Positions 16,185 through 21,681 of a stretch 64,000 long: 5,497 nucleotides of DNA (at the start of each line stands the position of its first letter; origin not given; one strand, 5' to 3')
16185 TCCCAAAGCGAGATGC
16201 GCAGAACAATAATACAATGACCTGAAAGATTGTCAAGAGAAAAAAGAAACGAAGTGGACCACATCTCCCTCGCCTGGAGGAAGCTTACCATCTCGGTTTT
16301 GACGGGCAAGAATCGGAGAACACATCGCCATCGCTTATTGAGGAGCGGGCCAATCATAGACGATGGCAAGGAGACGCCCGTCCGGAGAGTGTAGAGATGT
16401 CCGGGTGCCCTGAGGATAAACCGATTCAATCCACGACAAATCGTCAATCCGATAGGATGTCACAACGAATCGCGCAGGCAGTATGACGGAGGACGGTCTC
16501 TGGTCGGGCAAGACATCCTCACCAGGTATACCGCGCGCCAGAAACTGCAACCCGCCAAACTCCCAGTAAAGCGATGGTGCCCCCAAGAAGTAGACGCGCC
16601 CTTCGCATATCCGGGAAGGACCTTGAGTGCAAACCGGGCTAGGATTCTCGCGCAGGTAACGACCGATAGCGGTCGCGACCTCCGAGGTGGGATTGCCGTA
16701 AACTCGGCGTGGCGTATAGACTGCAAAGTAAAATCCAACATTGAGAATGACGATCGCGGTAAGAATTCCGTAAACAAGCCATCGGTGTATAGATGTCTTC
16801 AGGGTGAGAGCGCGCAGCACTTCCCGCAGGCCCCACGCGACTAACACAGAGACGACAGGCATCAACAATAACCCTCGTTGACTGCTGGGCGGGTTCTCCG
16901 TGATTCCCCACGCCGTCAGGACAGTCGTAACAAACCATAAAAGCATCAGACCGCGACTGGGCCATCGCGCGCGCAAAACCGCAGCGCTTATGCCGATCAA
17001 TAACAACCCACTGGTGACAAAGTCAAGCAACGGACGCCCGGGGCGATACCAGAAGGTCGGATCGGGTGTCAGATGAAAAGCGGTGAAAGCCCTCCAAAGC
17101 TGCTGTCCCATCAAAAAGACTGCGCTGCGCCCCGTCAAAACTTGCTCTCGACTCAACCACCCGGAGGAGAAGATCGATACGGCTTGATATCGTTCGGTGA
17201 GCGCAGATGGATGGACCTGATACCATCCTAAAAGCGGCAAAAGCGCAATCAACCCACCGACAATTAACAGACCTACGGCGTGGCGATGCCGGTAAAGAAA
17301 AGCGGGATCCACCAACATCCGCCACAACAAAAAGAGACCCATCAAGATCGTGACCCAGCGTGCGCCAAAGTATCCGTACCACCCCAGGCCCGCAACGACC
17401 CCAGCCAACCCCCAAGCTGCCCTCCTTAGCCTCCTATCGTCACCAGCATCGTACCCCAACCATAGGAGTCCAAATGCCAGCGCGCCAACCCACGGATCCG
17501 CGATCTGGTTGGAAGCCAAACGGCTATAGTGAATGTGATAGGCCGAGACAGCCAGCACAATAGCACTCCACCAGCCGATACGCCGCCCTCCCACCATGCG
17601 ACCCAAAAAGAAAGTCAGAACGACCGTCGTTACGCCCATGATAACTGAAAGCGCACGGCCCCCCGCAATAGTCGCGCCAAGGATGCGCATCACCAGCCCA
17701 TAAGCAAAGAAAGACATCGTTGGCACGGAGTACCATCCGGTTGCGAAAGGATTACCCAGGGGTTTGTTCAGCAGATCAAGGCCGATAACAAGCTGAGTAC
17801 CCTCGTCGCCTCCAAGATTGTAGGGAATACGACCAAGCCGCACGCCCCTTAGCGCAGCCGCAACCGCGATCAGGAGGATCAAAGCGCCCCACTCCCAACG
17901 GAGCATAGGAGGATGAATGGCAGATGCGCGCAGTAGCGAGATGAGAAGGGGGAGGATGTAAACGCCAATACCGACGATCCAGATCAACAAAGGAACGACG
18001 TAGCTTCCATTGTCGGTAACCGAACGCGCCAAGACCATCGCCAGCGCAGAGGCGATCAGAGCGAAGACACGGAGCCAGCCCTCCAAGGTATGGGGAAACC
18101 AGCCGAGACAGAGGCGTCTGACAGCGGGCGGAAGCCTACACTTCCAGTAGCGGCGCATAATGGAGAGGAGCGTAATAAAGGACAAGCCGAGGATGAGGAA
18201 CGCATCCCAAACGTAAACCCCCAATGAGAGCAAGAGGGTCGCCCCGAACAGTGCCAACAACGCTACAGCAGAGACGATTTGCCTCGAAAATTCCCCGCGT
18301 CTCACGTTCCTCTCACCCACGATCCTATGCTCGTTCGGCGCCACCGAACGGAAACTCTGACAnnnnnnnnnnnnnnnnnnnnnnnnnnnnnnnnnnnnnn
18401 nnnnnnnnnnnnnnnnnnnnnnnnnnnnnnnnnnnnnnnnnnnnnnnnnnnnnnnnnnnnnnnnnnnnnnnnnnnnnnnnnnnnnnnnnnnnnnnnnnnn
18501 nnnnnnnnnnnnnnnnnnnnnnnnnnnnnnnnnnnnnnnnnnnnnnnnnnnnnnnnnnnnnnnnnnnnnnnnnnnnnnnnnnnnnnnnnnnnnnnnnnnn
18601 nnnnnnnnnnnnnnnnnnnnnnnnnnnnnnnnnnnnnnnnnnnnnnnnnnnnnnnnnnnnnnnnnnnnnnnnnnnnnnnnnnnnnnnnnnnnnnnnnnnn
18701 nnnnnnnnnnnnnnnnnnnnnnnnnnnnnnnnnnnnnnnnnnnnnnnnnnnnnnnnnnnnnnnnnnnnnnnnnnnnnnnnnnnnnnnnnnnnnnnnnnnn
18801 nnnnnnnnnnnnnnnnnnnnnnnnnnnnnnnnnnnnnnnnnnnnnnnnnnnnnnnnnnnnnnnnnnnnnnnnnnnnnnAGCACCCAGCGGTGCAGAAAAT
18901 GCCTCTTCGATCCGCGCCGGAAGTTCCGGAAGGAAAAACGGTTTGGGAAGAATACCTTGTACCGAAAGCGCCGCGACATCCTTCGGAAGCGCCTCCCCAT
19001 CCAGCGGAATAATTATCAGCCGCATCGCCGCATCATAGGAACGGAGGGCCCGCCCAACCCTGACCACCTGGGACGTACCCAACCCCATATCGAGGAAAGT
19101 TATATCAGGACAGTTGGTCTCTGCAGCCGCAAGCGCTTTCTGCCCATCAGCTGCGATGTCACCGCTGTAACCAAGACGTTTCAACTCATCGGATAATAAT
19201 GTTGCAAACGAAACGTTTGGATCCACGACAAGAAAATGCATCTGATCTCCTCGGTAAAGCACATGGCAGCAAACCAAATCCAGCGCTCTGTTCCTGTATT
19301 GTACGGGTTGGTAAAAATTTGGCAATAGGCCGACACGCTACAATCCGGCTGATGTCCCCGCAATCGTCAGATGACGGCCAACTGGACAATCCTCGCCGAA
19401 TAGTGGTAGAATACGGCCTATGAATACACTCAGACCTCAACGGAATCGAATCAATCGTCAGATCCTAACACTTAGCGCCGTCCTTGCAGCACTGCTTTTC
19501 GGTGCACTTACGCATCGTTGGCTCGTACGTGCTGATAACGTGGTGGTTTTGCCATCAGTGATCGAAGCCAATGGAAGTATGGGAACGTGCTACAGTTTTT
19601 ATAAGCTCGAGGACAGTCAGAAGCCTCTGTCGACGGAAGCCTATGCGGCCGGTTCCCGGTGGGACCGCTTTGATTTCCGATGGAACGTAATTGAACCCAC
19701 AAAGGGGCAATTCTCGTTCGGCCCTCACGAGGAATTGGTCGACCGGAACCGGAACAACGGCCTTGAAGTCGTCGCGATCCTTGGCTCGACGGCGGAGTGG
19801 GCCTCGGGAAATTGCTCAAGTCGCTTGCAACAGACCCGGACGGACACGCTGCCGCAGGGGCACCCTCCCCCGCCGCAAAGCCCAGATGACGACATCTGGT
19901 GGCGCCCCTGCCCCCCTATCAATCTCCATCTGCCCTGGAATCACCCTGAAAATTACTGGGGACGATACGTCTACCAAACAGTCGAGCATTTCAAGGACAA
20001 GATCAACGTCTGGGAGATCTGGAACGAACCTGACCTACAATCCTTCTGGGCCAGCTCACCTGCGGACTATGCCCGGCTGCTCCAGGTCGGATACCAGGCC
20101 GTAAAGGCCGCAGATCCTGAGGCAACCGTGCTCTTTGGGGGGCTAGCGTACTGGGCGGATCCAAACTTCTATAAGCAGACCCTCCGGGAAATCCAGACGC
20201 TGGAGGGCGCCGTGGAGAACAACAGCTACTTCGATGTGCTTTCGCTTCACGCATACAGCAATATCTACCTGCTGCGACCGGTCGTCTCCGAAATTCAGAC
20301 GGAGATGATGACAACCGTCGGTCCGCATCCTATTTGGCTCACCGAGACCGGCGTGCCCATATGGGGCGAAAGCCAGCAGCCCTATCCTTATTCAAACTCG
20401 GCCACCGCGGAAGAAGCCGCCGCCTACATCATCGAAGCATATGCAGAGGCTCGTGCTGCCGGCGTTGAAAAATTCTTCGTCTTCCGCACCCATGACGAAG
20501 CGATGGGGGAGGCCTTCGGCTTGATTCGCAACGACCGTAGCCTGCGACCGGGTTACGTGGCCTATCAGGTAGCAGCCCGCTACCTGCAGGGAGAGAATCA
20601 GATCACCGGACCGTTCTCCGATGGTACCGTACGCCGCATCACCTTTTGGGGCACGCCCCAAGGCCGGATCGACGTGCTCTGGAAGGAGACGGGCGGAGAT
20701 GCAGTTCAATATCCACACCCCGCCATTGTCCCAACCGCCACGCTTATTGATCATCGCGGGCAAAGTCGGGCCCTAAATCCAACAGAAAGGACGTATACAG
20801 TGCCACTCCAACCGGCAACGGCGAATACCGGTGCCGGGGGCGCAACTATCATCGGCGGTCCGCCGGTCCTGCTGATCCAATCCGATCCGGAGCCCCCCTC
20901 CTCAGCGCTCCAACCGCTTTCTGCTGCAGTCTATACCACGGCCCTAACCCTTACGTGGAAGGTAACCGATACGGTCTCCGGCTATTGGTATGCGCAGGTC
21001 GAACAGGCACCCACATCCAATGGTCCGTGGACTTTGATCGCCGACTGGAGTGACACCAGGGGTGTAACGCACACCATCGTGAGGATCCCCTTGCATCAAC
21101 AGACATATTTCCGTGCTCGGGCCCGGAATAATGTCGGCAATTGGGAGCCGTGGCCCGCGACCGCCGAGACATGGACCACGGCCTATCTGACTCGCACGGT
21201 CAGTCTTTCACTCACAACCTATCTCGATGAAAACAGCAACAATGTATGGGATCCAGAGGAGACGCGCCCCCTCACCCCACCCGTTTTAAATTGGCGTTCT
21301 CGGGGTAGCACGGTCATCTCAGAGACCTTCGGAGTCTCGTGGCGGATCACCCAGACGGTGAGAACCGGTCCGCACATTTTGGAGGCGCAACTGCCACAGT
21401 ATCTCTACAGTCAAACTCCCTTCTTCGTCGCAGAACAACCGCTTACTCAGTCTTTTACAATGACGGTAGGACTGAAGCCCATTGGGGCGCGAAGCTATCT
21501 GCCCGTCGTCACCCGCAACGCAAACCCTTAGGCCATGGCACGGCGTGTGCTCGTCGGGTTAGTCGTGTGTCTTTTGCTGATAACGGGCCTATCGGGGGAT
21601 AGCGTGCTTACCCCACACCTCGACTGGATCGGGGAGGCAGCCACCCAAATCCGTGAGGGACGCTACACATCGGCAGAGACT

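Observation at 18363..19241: Receiver::Roadblock/LC7 fusion immediately upstream of a GT-C glycosyltransferase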

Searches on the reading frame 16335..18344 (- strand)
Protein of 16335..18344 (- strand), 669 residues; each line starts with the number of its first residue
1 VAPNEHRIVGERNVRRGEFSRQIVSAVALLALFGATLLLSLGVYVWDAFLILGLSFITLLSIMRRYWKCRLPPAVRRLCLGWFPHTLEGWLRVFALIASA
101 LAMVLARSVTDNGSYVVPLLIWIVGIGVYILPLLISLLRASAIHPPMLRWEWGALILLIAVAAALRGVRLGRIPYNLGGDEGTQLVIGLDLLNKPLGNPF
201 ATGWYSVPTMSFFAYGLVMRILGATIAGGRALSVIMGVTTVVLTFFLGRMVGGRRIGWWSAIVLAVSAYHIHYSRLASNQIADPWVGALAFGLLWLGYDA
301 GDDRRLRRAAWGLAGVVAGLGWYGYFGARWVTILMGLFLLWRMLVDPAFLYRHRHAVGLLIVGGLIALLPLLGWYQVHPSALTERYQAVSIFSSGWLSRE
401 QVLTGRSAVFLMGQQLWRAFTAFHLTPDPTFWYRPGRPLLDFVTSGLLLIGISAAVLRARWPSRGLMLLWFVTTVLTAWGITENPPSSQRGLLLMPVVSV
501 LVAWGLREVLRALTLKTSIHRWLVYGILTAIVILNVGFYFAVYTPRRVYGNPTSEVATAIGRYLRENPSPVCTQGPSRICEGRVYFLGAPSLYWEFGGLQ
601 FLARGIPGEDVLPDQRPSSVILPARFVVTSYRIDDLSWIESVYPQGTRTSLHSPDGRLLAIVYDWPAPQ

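Call 3: search_protein_families(library=pfam, proteins=[window:16335-18344:-], max_evalue=1)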
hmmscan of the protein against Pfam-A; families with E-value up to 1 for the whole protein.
window:16335-18344:- (669 aa): 2 families
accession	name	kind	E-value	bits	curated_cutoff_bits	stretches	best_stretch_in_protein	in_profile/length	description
PF13231.12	PMT_2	-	2.4e-08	34.8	26.1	1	207-374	2-160/160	Dolichyl-phosphate-mannose-protein mannosyltransferase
PF08006.16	HAAS_TM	-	0.16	12.5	28.3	1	495-563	25-89/117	HAAS transmembrane region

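Call 6: search_protein_families(library=ncbifam, proteins=[window:16335-18344:-], max_evalue=1)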
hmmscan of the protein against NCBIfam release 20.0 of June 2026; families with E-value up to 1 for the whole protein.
window:16335-18344:- (669 aa): 1 family
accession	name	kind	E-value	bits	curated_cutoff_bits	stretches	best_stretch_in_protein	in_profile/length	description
TIGR04154.1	archaeo_STT3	subfamily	5.5e-05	21.7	450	1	232-368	101-248/831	oligosaccharyl transferase, archaeosortase A system-associated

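Call 67: search_solved_structures(query=window:16335-18344:-, max_evalue=1)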
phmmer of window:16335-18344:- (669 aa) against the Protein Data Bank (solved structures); distinct sequences matched with E-value up to 1: 0.

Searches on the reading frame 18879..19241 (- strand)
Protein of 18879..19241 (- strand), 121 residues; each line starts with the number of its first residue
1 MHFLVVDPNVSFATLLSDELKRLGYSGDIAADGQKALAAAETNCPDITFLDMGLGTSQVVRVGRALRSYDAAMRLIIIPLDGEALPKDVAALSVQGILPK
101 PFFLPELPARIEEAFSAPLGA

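Call 26: search_solved_structures(query=window:18879-19241:-, max_evalue=0.001, show_alignments=3)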
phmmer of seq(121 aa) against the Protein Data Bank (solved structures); distinct sequences matched with E-value up to 0.001: 41.
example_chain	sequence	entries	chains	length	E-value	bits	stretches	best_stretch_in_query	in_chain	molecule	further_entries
1mvo_A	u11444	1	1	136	3.6e-10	43.3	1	3-112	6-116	PhoP response regulator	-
1p6q_A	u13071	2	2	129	3.2e-08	37.1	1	3-117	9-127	CheY2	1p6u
3f6p_A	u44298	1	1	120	6.9e-07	32.8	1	3-112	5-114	Transcriptional regulatory protein yycF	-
2zwm_A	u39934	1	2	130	7.6e-07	32.6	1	3-113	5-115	Transcriptional regulatory protein yycF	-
6ifh_A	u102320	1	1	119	2.8e-06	30.8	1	3-113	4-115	Sporulation initiation phosphotransferase F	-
1ys6_A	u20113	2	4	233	2.8e-06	30.8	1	3-113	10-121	Transcriptional regulatory protein prrA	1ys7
3nhz_A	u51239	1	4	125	4.1e-06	30.3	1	3-112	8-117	Two component system transcriptional regulator mtrA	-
2pkx_A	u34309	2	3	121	7.4e-06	29.5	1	1-112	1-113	Transcriptional regulatory protein phoP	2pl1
2jvk_A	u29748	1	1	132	1.1e-05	28.9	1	3-110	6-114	Sporulation initiation phosphotransferase F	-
8gc6_A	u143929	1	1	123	1.5e-05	28.5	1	1-113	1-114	Response regulator protein CarR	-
2jvi_A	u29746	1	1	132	2.1e-05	28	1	3-110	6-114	Sporulation initiation phosphotransferase F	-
2gwr_A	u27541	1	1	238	2.2e-05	27.9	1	3-112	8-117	DNA-binding response regulator mtrA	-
2jvj_A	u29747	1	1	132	2.4e-05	27.8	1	3-110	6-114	Sporulation initiation phosphotransferase F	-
1zh2_A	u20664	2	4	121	3.2e-05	27.4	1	17-114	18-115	KDP operon transcriptional regulatory protein kdpE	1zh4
1fsp_A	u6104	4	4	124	3.2e-05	27.4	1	3-109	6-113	STAGE 0 SPORULATION PROTEIN F | SPORULATION RESPONSE REGULATORY PROTEIN | Sporulation initiation phosphotransferase F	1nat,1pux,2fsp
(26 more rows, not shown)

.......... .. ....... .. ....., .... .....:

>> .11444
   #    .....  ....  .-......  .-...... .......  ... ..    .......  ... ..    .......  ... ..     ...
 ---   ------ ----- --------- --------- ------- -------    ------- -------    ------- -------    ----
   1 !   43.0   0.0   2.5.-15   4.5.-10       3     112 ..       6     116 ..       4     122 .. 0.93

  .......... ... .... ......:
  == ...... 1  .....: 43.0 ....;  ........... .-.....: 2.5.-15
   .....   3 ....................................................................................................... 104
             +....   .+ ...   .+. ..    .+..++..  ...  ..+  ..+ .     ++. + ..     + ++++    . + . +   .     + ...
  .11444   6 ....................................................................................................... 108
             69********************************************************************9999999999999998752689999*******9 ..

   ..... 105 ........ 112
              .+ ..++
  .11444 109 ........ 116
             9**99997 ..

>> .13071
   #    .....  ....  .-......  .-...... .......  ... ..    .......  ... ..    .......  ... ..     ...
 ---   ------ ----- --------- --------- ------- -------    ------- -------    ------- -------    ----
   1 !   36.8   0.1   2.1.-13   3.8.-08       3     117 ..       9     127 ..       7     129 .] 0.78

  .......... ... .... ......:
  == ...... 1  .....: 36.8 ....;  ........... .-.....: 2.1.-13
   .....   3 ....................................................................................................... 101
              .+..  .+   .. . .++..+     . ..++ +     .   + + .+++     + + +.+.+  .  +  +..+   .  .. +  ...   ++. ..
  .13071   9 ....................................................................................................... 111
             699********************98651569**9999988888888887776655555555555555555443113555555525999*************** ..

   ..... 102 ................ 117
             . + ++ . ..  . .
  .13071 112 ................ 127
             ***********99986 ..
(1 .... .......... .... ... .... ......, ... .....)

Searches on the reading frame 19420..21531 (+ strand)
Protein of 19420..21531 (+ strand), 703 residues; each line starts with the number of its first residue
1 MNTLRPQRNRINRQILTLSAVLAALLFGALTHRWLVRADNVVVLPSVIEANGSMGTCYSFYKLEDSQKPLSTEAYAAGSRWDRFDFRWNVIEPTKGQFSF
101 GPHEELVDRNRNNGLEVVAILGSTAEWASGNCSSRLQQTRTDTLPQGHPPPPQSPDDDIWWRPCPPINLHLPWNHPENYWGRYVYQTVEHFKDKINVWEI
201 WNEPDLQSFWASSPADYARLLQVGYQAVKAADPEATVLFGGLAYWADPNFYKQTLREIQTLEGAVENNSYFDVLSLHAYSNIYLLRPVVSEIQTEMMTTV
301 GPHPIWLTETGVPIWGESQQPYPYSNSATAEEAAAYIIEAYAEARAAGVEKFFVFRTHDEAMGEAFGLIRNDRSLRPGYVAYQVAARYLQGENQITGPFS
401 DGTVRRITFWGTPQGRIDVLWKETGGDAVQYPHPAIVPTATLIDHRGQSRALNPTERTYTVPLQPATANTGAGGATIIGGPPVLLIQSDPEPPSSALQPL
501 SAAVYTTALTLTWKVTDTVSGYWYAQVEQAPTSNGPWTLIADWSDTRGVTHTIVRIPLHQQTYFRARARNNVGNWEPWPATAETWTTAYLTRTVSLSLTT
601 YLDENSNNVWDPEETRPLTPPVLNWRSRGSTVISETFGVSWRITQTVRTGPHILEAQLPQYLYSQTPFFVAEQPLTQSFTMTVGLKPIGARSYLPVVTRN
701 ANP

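Call 3: search_protein_families(library=pfam, proteins=[window:19420-21531:+], max_evalue=1)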
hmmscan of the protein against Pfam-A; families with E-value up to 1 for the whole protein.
window:19420-21531:+ (703 aa): 4 families
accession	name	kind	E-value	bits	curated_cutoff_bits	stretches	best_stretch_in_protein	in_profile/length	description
PF01229.23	Glyco_hydro_39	-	1.4e-06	27.9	26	1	180-281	139-228/472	Glycosyl hydrolases family 39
PF02449.21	Glyco_hydro_42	-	0.0042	16.9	21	1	86-119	32-65/376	Beta-galactosidase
PF00150.24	Cellulase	-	0.0043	17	23.5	1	181-313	106-230/272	Cellulase (glycosyl hydrolase family 5)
PF00331.26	Glyco_hydro_10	-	0.011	15.4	22.1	0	48-117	6-76/311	Glycosyl hydrolase family 10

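Call 6: search_protein_families(library=ncbifam, proteins=[window:19420-21531:+], max_evalue=1)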
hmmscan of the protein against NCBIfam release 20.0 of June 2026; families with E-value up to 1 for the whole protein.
window:19420-21531:+ (703 aa): 1 family
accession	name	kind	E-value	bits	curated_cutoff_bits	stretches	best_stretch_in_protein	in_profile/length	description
NF051902.1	GH35_fam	subfamily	0.11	11.2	500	1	87-119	57-89/510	GH35 family beta-galactosidase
